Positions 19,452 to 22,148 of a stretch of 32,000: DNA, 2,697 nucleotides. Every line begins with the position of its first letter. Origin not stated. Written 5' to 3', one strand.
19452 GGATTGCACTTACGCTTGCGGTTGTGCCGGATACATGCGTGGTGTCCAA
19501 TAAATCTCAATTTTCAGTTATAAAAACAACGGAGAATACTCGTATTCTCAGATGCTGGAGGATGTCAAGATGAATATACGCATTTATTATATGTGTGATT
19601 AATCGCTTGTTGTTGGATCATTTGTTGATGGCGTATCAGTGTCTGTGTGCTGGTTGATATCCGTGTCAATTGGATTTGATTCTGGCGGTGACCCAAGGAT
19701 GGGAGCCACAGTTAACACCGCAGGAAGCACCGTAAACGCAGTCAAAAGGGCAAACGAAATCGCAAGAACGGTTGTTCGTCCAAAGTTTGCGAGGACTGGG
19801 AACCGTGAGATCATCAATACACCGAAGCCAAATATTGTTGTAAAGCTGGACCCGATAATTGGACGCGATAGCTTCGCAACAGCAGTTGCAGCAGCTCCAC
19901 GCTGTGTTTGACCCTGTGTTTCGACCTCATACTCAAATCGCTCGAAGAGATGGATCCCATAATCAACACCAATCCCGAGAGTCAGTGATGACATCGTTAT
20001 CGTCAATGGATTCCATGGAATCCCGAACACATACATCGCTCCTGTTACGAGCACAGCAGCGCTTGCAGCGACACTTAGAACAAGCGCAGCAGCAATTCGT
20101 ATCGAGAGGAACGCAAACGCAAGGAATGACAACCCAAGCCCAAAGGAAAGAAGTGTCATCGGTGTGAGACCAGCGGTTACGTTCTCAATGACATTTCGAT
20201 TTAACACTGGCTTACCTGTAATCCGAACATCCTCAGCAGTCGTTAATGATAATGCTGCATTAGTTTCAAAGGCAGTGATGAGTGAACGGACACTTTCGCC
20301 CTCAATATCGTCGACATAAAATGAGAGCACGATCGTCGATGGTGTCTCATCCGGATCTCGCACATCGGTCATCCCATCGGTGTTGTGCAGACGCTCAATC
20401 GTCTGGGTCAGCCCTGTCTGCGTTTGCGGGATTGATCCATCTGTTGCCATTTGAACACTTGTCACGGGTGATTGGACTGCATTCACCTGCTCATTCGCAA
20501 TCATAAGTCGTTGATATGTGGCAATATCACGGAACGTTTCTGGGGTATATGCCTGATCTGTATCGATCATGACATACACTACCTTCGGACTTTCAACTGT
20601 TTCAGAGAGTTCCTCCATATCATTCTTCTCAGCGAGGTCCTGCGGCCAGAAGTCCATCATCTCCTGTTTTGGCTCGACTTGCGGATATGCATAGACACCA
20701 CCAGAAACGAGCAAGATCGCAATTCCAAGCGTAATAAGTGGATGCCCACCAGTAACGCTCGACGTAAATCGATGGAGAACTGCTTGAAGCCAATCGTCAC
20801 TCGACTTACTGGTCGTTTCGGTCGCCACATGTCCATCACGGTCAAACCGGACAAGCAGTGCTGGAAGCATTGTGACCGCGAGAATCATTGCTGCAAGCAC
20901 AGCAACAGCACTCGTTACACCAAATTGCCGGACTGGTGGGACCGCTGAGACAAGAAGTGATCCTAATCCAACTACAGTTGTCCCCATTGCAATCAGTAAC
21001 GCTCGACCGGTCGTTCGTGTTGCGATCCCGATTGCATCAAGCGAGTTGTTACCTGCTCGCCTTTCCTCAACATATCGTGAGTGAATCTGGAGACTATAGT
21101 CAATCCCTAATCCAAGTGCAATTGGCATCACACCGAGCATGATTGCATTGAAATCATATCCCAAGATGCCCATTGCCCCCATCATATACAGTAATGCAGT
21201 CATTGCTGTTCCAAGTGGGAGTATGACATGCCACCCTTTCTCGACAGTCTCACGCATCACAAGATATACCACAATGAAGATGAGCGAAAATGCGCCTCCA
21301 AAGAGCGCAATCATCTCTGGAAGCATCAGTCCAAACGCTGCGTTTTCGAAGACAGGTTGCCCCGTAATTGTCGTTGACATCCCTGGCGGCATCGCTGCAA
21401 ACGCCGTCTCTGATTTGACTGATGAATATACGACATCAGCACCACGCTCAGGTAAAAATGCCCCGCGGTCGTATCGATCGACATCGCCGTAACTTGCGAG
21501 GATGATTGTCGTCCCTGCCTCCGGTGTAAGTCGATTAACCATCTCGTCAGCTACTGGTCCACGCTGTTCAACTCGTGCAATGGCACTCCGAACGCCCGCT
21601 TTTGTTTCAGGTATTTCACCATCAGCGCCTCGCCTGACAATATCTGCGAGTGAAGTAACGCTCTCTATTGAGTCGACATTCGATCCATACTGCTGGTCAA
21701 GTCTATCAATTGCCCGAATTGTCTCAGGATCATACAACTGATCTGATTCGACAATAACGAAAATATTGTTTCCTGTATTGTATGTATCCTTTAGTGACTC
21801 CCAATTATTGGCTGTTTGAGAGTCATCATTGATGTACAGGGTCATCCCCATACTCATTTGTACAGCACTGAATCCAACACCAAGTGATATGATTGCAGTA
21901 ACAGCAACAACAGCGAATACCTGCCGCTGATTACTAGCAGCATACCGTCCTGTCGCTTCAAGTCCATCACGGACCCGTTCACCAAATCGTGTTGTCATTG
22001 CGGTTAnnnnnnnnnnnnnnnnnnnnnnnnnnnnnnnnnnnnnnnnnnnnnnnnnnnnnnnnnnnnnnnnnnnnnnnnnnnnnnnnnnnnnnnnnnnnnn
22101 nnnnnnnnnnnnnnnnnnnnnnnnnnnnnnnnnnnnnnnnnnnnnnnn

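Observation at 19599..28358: Two diverged copies of a 'beta-sandwich surface protein + HAE3/MMPL-type RND transporter' module with an embedded wHTH gene: candidate uncharacterised archaeal envelope export system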

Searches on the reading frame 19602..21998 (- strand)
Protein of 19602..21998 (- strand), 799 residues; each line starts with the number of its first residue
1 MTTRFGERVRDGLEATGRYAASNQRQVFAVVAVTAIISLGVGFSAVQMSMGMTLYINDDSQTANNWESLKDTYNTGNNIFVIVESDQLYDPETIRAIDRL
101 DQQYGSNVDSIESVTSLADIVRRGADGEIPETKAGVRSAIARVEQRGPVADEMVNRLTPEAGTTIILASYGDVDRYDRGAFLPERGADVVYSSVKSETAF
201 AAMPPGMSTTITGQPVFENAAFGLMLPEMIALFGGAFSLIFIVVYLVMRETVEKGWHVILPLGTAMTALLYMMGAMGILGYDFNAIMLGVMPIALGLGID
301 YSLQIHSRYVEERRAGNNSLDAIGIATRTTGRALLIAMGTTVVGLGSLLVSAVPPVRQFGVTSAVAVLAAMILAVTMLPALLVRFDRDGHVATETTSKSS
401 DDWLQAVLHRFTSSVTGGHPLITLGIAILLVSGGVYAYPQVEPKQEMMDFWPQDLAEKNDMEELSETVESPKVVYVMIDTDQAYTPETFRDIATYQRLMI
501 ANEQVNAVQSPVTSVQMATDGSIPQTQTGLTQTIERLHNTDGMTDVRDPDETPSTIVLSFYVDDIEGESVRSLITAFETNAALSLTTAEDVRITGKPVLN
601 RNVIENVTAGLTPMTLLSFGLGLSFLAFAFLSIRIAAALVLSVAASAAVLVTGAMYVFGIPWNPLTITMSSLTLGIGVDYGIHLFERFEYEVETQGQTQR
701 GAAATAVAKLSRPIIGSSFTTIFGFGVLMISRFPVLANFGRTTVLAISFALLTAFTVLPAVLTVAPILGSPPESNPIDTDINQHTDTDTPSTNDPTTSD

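Call 4: search_protein_families(library=pfam, proteins=[window:19602-21998:-], max_evalue=0.01)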
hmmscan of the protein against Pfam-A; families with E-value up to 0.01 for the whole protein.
window:19602-21998:- (799 aa): 4 families
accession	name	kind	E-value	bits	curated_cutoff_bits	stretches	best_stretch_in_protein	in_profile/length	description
PF03176.21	MMPL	-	2.1e-44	152.3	20.5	2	463-765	18-302/333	MMPL family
PF02460.24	Patched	-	1.5e-12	47.9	23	2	237-383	8-155/156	Patched SSD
PF12349.14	Sterol-sensing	-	1.8e-10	41.3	22.3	2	264-383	15-134/153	Sterol-sensing domain of SREBP cleavage-activation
PF00873.25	ACR_tran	-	9.9e-10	37.2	28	2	238-441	342-548/1021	AcrB/AcrD/AcrF family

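Call 5: search_protein_families(library=ncbifam, proteins=[window:19602-21998:-], max_evalue=0.01)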
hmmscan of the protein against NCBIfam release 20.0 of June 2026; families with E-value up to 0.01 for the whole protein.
window:19602-21998:- (799 aa): 10 families
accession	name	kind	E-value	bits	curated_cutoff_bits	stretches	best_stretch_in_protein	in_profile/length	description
TIGR00921.1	2A067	subfamily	1.2e-98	331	351.9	1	25-763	4-732/733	hydrophobe/amphiphile efflux-3 (HAE3) family transporter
TIGR00833.1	actII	subfamily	2.6e-43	148.4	874.7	2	190-522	136-467/910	MMPL family RND transporter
TIGR03480.1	HpnN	hypoth_equivalog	2.2e-37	128.5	751.85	2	206-431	248-467/862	hopanoid biosynthesis associated RND transporter like protein HpnN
NF052374.1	HopndTporHpnN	equivalog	3.4e-19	68.4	1100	2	211-391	256-432/858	hopanoid transporter HpnN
NF045600.2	BstA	equivalog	4e-12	44.9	1400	2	209-383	267-437/903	sterol transporter cytoplasmic membrane protein BstA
TIGR00916.1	2A0604s01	subfamily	9.1e-10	38.5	148.6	2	231-373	90-229/231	SecD/SecF family protein translocase subunit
TIGR00918.1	2A060602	subfamily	9.4e-10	36.8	1120.4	2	626-790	980-1139/1145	transmembrane receptor Patched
NF052608.1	TrhMmycExpMmpL3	equivalog_domain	3.1e-05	22.5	1400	1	270-383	220-339/992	trehalose monomycolate exporter MmpL3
NF000282.2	RND_permease_1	subfamily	6.1e-05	21.1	1250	1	226-418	336-529/1029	multidrug efflux RND transporter permease subunit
NF009583.0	PRK13024.1-3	subfamily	0.0017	16.5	721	1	256-391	303-437/755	protein translocase subunit SecDF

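Call 8: find_encoding_contigs(protein=window:19602-21998:-, flank=10000, max_places=6)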
Protein window:19602-21998:- (799 aa): no gene with exactly this product is on record in the collection.

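Call 9: list_cluster_members(proteins=[window:19602-21998:-, window:22007-23659:-, window:23780-24040:-, window:24124-26586:-, window:26715-28358:-])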
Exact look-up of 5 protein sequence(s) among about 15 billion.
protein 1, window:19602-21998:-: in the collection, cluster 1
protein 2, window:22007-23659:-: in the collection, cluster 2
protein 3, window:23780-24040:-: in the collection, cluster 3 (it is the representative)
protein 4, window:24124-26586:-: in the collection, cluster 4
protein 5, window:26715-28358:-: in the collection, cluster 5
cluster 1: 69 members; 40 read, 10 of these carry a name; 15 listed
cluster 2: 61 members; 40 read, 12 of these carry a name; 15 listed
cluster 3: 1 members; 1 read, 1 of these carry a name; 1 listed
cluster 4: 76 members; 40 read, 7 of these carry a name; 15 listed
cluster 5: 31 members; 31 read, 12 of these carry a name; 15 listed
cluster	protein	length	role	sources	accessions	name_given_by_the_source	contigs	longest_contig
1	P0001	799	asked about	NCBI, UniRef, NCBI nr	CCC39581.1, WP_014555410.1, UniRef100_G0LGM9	efflux RND transporter permease subunit [Haloquadratum walsbyi] | RND superfamily permease n=1 Tax=Haloquadratum walsbyi (strain DSM 16854 / JCM 12705 / ... | MMPL family transporter [Haloquadratum walsbyi]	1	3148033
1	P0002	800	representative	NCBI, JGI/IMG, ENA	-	hydrophobe/amphiphile efflux-3 (HAE3) family protein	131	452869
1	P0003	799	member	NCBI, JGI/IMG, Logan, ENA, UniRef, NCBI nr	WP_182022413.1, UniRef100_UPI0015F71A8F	efflux RND transporter permease subunit [Haloquadratum walsbyi] | hydrophobe/amphiphile efflux-3 (HAE3) family protein | efflux RND transporter permease subunit n=1 Tax=Haloquadratum walsbyi TaxID=293091 ...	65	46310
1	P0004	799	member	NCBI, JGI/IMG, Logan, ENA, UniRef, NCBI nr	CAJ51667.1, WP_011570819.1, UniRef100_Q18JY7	efflux RND transporter permease subunit [Haloquadratum walsbyi] | hydrophobe/amphiphile efflux-3 (HAE3) family protein | RND superfamily permease n=2 Tax=Haloquadratum walsbyi TaxID=293091 RepID=Q18JY7_HALWD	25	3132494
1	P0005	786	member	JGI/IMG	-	hydrophobe/amphiphile efflux-3 (HAE3) family protein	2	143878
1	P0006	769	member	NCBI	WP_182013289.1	efflux RND transporter permease subunit, partial [Haloquadratum walsbyi]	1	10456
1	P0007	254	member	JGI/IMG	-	predicted RND superfamily exporter protein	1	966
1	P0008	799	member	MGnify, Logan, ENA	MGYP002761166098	FL=1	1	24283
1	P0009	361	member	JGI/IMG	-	hypothetical protein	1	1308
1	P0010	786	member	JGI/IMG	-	hypothetical protein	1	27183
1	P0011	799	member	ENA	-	-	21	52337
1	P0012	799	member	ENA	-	-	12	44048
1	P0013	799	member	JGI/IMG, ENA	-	-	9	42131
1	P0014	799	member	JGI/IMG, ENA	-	-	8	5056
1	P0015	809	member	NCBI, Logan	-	-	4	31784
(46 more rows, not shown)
